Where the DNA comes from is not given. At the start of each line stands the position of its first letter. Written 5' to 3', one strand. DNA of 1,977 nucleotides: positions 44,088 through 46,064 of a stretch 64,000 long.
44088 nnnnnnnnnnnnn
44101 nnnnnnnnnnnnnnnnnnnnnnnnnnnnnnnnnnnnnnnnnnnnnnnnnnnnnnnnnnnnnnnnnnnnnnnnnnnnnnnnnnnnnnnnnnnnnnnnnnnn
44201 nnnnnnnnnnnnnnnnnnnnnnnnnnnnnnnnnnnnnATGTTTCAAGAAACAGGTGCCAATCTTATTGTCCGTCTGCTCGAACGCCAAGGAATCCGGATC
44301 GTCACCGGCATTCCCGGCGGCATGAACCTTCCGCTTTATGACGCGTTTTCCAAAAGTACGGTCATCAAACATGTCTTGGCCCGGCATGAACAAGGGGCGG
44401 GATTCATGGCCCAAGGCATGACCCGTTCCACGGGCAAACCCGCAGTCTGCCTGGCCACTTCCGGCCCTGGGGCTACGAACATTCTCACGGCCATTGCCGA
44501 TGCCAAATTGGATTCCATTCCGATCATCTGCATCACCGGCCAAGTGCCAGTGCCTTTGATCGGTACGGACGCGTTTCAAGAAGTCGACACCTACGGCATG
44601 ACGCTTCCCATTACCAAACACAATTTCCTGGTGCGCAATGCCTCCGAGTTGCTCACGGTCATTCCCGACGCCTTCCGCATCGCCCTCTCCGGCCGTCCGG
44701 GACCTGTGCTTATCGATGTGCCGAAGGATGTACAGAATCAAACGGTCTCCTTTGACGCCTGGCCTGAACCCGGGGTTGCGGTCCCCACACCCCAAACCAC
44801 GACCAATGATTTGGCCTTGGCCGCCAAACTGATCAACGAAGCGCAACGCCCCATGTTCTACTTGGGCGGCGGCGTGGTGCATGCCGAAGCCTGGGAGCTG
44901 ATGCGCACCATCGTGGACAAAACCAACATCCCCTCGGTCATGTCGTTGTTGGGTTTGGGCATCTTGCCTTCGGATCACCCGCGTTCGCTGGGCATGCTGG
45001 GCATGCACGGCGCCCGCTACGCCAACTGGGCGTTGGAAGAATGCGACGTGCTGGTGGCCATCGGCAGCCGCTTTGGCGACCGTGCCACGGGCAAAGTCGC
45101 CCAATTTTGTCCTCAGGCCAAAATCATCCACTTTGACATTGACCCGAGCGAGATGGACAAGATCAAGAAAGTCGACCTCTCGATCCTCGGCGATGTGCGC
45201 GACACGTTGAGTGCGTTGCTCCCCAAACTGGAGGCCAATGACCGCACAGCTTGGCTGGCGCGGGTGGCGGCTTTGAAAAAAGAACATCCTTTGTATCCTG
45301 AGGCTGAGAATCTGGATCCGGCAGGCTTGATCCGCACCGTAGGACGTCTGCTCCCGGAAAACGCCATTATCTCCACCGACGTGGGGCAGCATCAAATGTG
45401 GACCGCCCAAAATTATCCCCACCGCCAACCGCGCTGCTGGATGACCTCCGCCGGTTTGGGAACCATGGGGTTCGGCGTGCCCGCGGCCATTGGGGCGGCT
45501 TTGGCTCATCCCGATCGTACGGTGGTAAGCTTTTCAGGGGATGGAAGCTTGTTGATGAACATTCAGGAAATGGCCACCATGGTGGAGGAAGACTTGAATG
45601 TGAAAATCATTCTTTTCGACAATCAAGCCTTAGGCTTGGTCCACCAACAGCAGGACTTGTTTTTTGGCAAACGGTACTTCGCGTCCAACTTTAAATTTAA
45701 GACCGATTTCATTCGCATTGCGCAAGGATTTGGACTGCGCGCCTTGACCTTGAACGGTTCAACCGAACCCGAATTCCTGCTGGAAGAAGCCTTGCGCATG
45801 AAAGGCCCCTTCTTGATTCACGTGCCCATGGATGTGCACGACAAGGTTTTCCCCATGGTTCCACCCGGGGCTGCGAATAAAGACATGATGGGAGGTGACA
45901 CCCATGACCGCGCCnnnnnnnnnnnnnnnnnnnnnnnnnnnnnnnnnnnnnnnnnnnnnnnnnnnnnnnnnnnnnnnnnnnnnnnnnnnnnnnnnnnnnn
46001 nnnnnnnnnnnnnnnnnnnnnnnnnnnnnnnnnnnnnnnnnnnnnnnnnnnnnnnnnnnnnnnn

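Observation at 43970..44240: ilvBN transcription-attenuation leader: a 28-aa Val-rich peptide plus terminator, in a T9SS-bearing (non-proteobacterial?) lineage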

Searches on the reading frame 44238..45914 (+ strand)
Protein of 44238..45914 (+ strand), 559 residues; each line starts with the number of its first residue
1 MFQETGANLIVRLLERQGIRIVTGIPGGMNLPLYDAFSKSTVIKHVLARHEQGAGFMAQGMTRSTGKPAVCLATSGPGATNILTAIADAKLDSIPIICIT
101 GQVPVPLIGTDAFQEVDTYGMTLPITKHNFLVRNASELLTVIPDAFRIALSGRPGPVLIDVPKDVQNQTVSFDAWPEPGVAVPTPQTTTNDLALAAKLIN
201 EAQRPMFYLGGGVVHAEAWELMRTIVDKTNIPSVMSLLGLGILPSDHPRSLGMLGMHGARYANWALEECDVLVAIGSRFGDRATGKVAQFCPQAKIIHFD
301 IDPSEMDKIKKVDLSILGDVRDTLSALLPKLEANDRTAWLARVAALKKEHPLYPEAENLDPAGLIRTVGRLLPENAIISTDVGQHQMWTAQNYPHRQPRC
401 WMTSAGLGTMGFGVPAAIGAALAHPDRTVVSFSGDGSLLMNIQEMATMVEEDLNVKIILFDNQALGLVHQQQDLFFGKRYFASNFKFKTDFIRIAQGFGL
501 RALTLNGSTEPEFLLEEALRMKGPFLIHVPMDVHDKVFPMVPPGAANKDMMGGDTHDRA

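Call 11: find_homologous_proteins(query=window:44238-45914:+)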
Query window:44238-45914:+ (559 aa): 8000 proteins with E <= 0.001 among 8000 candidates; the best 120 are listed.
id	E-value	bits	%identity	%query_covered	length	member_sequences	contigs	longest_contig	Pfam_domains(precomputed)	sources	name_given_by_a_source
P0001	0.0e+0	1276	100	100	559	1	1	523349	PF02775.27,PF02776.24,PF00205.29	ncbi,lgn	-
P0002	0.0e+0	1140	87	100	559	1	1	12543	PF02775.27,PF02776.24,PF00205.29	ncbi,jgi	jgi:acetolactate synthase-1/2/3 large subunit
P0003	3.5e-274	928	70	99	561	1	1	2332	PF02775.27,PF02776.24,PF00205.29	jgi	jgi:acetolactate synthase-1/2/3 large subunit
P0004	4.8e-260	882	70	99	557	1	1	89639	PF02775.27,PF02776.24,PF00205.29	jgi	jgi:acetolactate synthase-1/2/3 large subunit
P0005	1.6e-253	860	67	99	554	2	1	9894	PF02775.27,PF02776.24,PF00205.29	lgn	-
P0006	4.2e-248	842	65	99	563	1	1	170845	PF02775.27,PF02776.24,PF00205.29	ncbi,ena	-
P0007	1.8e-246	837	66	100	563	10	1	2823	PF02775.27,PF02776.24,PF00205.29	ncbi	-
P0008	6.8e-246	835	66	99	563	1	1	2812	PF02775.27,PF02776.24,PF00205.29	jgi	-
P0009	1.1e-245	834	66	99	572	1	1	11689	PF02775.27,PF02776.24,PF00205.29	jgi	-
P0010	1.6e-245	834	65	99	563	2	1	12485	PF02775.27,PF02776.24,PF00205.29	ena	-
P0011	1.7e-245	834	65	99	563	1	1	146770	PF02775.27,PF02776.24,PF00205.29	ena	-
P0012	5.4e-245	832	66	99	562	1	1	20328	PF02775.27,PF02776.24,PF00205.29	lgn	-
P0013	6.6e-245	832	64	99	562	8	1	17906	PF02775.27,PF02776.24,PF00205.29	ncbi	-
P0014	7.3e-245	832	65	99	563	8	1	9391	PF02775.27,PF02776.24,PF00205.29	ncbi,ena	-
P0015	9.3e-245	831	66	99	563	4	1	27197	PF02775.27,PF02776.24,PF00205.29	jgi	jgi:acetolactate synthase-1/2/3 large subunit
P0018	1.4e-243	827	67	98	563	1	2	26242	PF02775.27,PF02776.24,PF00205.29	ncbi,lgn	-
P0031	6.8e-241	818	65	100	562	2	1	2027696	PF02775.27,PF02776.24,PF00205.29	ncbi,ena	-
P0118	1.8e-235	801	63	99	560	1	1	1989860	PF02775.27,PF02776.24,PF00205.29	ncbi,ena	-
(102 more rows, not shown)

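Call 12: search_protein_families(library=ncbifam, proteins=[window:44238-45914:+])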
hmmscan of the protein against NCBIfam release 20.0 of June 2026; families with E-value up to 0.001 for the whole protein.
window:44238-45914:+ (559 aa): 57 families (the best 25 are shown)
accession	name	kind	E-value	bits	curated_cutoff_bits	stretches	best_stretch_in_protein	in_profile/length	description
NF006016.1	PRK08155.1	equivalog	8.4e-274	909.1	870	1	4-553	3-554/554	acetolactate synthase large subunit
NF006524.0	PRK08978.1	equivalog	6.8e-205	681.5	738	1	5-552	2-545/548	acetolactate synthase 2 catalytic subunit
TIGR00118.1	acolac_lg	equivalog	5.8e-203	675.4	538.35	1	5-552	2-555/557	biosynthetic-type acetolactate synthase large subunit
NF004710.0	PRK06048.1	equivalog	1.1e-187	624.9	976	1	5-551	9-557/561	acetolactate synthase large subunit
NF005651.0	PRK07418.1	subfamily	5.5e-185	616.1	942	1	3-555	18-583/617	acetolactate synthase large subunit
NF005860.0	PRK07789.1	equivalog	2.1e-178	594.5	881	1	4-551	34-598/615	acetolactate synthase large subunit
NF004919.0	PRK06276.1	equivalog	3.8e-178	593.5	866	1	5-554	2-560/582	acetolactate synthase large subunit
NF006319.0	PRK08527.1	equivalog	4.1e-178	593.3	905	1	3-552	3-559/565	acetolactate synthase large subunit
NF005228.0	PRK06725.1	equivalog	9.3e-174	578.8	991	1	4-551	16-565/571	acetolactate synthase large subunit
NF006581.0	PRK09107.1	equivalog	1.3e-172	575.2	974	1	4-555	11-577/595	acetolactate synthase 3 large subunit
NF005824.0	PRK07710.1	equivalog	2e-172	574.5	976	1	4-553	17-570/573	acetolactate synthase large subunit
NF005584.0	PRK07282.1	equivalog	3.8e-161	537.4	970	1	4-553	10-562/566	acetolactate synthase large subunit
NF005058.0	PRK06466.1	equivalog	1e-155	519.5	951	1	5-551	5-567/574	acetolactate synthase 3 large subunit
NF006525.0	PRK08979.1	equivalog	6.9e-151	503.4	1084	1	5-551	5-565/572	acetolactate synthase 3 large subunit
NF005409.0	PRK06965.1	equivalog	1.5e-149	499.2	1035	1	4-553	21-583/587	acetolactate synthase 3 catalytic subunit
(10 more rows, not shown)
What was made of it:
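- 44238..45917 (+): ilvB, the acetolactate synthase large subunit of the AHAS I type. NCBIfam NF006016 scores 909 bits against a cut-off of 870 (call 12).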

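Call 14: find_related_loci(query=A1, collection=genome_contigs, flank=3000)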
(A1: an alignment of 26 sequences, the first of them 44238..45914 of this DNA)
Query A1 (559 aa) in genome_contigs; peptide patterns used: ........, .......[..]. (x = any residue, [..] = any of these).
600 stretches matched a pattern (row limit reached: there are more); 600 encode a relative of the query (tblastn E <= 1e-3); the best 80 are kept; 80 distinct loci.
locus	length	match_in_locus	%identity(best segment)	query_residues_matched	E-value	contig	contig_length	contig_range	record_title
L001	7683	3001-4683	63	5-558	0e+0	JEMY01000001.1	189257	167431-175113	MAG: Candidatus Accumulibacter regalis contig000001, whole genome shotgun sequence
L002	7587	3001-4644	61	5-552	0e+0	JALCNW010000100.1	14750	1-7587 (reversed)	MAG: Enterobacter sp. isolate UW_MP_ENTER5_1 Ga0455787_00947, whole genome shotgun sequence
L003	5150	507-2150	60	5-552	0e+0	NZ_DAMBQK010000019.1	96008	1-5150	MAG: Atlantibacter sp. isolate CTOTU49159 NODE_34_length_96008_cov_7.020302, whole genome shotgun sequence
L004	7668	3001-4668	59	5-559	0e+0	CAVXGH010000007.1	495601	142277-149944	MAG: uncultured delta proteobacterium isolate MFD05512.bin.1.184 genome assembly, contig: contig_29699, whole genome sho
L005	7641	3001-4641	59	5-552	0e+0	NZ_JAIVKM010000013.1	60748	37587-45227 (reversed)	Mangrovibacter yixingensis strain SaN21-3 SaN21-3_ctg013, whole genome shotgun sequence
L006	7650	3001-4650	58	5-552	0e+0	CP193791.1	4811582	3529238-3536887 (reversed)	Enterobacter sp. TMH.L2 chromosome, complete genome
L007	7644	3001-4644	60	5-552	0e+0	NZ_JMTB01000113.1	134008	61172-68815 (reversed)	Trabulsiella guamensis ATCC 49490 GTGU.assembly.113, whole genome shotgun sequence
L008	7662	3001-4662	61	1-552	0e+0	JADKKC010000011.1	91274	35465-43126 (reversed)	MAG: Zoogloea sp. isolate Vibo_18-Q3-R45-57_MAXAC.072 tig00011017-10-907630, whole genome shotgun sequence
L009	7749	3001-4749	51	1-557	0e+0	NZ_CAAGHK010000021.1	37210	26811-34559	MAG: uncultured Clostridium sp. isolate HGM11640, whole genome shotgun sequence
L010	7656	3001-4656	58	2-551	0e+0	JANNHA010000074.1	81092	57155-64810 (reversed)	MAG: Verrucomicrobiota bacterium isolate SOY_6_C_metabat_335 SOY_6_C_k141_2268900, whole genome shotgun sequence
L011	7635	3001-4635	56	5-551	0e+0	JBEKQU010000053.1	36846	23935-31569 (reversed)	MAG: Spirochaetia bacterium isolate SPRUCE 495 SPRUCE_495_53, whole genome shotgun sequence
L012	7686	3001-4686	52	1-553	0e+0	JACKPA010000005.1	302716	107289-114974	MAG: Leptospiraceae bacterium isolate HK-STAS-SPIR-3 HK-STAS-SPIR-3_5, whole genome shotgun sequence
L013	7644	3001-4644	60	5-552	0e+0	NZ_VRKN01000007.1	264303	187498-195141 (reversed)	Enterobacter asburiae strain TN152 NODE_7_length_264303_cov_159.331, whole genome shotgun sequence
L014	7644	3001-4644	61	5-552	0e+0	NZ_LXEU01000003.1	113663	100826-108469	Kluyvera georgiana ATCC 51603 Sequence00003, whole genome shotgun sequence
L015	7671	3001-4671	49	4-553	6e-173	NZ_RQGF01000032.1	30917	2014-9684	Leptospira sarikeiensis strain 201702455 contig_0023, whole genome shotgun sequence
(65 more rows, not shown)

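Call 15: find_encoding_contigs(protein=P0001, flank=1500, max_places=3)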
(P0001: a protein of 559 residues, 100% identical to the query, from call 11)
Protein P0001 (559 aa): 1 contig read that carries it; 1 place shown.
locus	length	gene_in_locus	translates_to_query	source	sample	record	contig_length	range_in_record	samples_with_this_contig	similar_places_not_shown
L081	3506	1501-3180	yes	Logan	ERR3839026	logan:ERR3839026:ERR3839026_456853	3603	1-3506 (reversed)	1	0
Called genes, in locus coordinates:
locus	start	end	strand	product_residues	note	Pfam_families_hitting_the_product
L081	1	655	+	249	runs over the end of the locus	?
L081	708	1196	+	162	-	PF01750:HycI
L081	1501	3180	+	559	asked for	PF02776:TPP_enzyme_N, PF00205:TPP_enzyme_M, PF02775:TPP_enzyme_C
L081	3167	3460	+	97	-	PF13291:ACT_4 (weak), PF01842:ACT, PF22629:ACT_AHAS_ss, PF13710:ACT_5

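Call 16: find_encoding_contigs(protein=P0002, flank=3000, max_places=3)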
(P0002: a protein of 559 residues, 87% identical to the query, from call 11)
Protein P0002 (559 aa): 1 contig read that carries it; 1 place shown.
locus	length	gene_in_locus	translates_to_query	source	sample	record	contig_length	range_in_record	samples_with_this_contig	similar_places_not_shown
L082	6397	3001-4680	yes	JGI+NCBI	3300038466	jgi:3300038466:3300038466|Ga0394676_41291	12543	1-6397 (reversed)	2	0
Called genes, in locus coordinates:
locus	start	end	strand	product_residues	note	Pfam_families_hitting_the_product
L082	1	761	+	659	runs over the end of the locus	PF00884:Sulfatase, PF01663:Phosphodiest (faint), PF16347:SGSH_C (weak)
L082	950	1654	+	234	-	PF01865:PhoU_div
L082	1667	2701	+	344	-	PF01384:PHO4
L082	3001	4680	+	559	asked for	PF02776:TPP_enzyme_N, PF00205:TPP_enzyme_M, PF02775:TPP_enzyme_C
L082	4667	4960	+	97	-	PF01842:ACT, PF13291:ACT_4 (weak), PF22629:ACT_AHAS_ss, PF13710:ACT_5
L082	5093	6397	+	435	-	?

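Call 17: find_encoding_contigs(protein=P0004, flank=3000, max_places=3)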
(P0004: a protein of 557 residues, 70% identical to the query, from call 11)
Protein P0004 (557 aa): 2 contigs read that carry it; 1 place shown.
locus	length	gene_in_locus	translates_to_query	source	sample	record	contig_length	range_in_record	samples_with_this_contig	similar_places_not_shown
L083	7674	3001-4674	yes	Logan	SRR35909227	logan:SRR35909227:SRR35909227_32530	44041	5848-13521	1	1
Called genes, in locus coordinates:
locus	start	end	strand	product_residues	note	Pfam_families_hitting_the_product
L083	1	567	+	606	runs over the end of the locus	PF00884:Sulfatase, PF01663:Phosphodiest (faint)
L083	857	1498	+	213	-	PF01865:PhoU_div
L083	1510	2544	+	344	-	PF01384:PHO4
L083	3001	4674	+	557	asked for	PF02776:TPP_enzyme_N, PF00205:TPP_enzyme_M, PF02775:TPP_enzyme_C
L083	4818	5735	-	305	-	PF00582:Usp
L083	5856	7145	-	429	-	PF01566:Nramp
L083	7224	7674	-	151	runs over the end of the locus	PF01475:FUR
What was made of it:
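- L082 and L083 lack hycI at this position but keep the leader (calls 16, 17).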

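Call 20: list_cluster_members(proteins=[P0001, P0002, P0006, P0007, P0013, P0018, P0031, P0118])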
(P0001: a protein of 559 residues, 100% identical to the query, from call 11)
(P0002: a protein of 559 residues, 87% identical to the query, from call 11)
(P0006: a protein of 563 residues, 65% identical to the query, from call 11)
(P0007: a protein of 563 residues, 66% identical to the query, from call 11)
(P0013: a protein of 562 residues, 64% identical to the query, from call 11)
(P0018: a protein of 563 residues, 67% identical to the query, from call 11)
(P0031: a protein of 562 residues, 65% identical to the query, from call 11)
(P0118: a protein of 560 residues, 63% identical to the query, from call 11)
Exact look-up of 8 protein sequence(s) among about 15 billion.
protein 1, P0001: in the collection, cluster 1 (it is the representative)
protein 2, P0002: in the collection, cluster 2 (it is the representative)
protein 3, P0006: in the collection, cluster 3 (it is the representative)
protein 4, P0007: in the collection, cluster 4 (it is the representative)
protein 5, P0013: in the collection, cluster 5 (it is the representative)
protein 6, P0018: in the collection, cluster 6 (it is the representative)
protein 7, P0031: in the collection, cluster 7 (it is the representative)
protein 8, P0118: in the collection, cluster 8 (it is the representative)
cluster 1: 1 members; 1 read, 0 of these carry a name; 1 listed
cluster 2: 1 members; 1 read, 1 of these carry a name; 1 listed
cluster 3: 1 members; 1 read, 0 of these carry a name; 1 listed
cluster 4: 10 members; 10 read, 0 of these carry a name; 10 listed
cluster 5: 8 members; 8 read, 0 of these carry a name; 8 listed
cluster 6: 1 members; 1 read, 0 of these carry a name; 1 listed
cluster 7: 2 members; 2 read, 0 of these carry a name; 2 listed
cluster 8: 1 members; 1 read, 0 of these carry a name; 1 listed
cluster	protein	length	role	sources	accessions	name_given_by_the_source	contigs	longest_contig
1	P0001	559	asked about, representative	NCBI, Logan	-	-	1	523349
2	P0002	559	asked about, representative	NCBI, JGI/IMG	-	acetolactate synthase-1/2/3 large subunit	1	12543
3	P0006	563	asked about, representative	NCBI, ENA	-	-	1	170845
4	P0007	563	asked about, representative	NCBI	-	-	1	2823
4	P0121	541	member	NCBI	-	-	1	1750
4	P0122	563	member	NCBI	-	-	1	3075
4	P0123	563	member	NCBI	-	-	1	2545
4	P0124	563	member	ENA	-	-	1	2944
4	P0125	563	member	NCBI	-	-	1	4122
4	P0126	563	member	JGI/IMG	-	-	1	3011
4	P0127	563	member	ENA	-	-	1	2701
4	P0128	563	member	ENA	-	-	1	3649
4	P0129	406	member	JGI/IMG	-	-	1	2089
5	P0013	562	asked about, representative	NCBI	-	-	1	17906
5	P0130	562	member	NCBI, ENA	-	-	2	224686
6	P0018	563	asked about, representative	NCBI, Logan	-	-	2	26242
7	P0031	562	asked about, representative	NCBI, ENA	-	-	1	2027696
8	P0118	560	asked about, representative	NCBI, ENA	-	-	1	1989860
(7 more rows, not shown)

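Call 25: find_related_loci(query=window:44238-45914:+, collection=metagenome_contigs, flank=1500)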
Query window:44238-45914:+ (559 aa) in metagenome_contigs; peptide patterns used: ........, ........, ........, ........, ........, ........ (x = any residue, [..] = any of these).
600 stretches matched a pattern (row limit reached: there are more); 598 encode a relative of the query (tblastn E <= 1e-3); the best 80 are kept; 80 distinct loci.
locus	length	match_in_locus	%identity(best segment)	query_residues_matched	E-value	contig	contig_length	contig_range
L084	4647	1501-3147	62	1-559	0e+0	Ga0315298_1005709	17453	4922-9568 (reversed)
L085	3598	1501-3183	63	5-558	0e+0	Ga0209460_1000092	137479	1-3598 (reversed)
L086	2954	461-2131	59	1-556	0e+0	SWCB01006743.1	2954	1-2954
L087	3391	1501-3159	62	5-556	0e+0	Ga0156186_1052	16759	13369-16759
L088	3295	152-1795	60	5-552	0e+0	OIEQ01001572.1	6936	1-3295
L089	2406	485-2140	59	5-554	0e+0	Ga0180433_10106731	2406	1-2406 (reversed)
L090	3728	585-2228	60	5-552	0e+0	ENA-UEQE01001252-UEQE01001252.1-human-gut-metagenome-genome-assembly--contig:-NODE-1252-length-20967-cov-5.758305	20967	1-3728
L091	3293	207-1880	58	5-557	0e+0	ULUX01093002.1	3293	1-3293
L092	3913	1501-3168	59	5-559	0e+0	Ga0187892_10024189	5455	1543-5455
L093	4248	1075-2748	58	5-557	0e+0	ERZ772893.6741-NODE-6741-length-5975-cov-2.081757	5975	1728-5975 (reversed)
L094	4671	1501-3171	54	2-557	0e+0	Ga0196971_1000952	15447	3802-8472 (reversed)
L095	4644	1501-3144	56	5-551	0e+0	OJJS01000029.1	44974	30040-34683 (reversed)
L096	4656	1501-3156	56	5-555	0e+0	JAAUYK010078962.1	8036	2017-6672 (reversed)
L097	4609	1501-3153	55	6-555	0e+0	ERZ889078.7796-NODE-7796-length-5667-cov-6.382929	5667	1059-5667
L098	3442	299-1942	58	5-551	0e+0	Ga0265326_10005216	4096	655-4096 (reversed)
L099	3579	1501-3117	55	5-557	0e+0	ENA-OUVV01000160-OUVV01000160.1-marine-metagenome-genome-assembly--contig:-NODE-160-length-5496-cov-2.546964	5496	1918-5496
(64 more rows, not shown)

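Call 26: find_encoding_contigs(protein=P0003, flank=1500, max_places=2)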
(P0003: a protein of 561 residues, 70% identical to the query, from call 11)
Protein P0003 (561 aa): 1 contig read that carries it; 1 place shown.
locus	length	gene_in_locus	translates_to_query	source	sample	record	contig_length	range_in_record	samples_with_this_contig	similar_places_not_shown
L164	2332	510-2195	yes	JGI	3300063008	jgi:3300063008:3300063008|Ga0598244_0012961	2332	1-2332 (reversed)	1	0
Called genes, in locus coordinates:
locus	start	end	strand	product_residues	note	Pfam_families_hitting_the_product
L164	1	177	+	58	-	?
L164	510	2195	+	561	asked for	PF02776:TPP_enzyme_N, PF00205:TPP_enzyme_M, PF02775:TPP_enzyme_C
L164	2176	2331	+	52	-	?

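Call 27: find_encoding_contigs(protein=P0005, flank=2500, max_places=2)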
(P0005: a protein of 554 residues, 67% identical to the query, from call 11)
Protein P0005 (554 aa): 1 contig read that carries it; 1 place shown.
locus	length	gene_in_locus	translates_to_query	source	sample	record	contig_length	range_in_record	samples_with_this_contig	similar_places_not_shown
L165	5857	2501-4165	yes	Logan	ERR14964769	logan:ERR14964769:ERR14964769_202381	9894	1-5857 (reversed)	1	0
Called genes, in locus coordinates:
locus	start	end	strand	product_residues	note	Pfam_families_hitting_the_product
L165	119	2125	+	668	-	PF18962:Por_Secre_tail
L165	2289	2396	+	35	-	-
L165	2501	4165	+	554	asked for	PF02776:TPP_enzyme_N, PF00205:TPP_enzyme_M, PF02775:TPP_enzyme_C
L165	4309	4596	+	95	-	PF01842:ACT, PF22629:ACT_AHAS_ss, PF13710:ACT_5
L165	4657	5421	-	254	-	PF00484:Pro_CA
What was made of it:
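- Tried and rejected: Close relatives came instead from exact-protein look-ups (calls 15-17, 26, 27).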

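Call 83: search_protein_families(library=ncbifam, proteins=[L099:1462-3090:+, L099:3097-3384:+], max_evalue=1e-30)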
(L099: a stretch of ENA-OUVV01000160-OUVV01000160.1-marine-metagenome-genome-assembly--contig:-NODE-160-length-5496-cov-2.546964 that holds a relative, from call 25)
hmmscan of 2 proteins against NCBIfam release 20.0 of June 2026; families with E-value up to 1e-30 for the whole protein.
L099:1462-3090:+ (543 aa): 47 families (the best 25 are shown)
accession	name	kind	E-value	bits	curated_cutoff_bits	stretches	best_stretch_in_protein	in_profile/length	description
NF006016.1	PRK08155.1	equivalog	0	1009.3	870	1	11-543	1-554/554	acetolactate synthase large subunit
NF006524.0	PRK08978.1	equivalog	9.8e-191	634.7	738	1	14-541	2-544/548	acetolactate synthase 2 catalytic subunit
TIGR00118.1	acolac_lg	equivalog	9.6e-185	615.2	538.35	1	14-426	2-419/557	biosynthetic-type acetolactate synthase large subunit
NF004710.0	PRK06048.1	equivalog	6.4e-172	572.9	976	1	8-541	3-557/561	acetolactate synthase large subunit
NF005651.0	PRK07418.1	subfamily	1.3e-170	568.6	942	1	6-542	12-580/617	acetolactate synthase large subunit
NF005860.0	PRK07789.1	equivalog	7.7e-168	559.6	881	1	6-540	27-597/615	acetolactate synthase large subunit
NF006319.0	PRK08527.1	equivalog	1.6e-165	551.7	905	1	11-541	2-558/565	acetolactate synthase large subunit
NF005824.0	PRK07710.1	equivalog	4.9e-158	527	976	1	6-542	10-569/573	acetolactate synthase large subunit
NF004919.0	PRK06276.1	equivalog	5e-158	527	866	1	14-542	2-558/582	acetolactate synthase large subunit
NF006581.0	PRK09107.1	equivalog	4e-157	524.1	974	1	8-541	6-573/595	acetolactate synthase 3 large subunit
NF005228.0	PRK06725.1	equivalog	9e-156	519.4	991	1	10-541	13-565/571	acetolactate synthase large subunit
NF005058.0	PRK06466.1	equivalog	3.5e-144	481.4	951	1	13-531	4-557/574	acetolactate synthase 3 large subunit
NF005584.0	PRK07282.1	equivalog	1.3e-142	476.3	970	1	12-542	9-561/566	acetolactate synthase large subunit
NF006525.0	PRK08979.1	equivalog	6.9e-133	444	1084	1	12-540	3-564/572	acetolactate synthase 3 large subunit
NF005409.0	PRK06965.1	equivalog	4.4e-130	434.9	1035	1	6-541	14-581/587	acetolactate synthase 3 catalytic subunit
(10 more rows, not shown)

L099:3097-3384:+ (96 aa): 1 family
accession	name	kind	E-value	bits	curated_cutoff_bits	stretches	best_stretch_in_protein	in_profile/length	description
NF006036.0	PRK08178.1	equivalog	1.1e-55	185.8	128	1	1-96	7-102/102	acetolactate synthase small subunit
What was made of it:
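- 44238..45917 (+): E. coli-type IlvB hits the same equivalog (call 83).
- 45895..46197 (+): ilvN, the short (97-100 aa) AHAS I regulatory subunit. It overlaps the end of ilvB. E. coli-type IlvN hits the same equivalog (call 83).
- On ivbL-type attenuator of AHAS I (ilvBN) operons: The E. coli-type genes hit the same models (call 83).
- ilvB and ilvN meet the same NCBIfam equivalogs as the E. coli-type genes (calls 12, 83).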
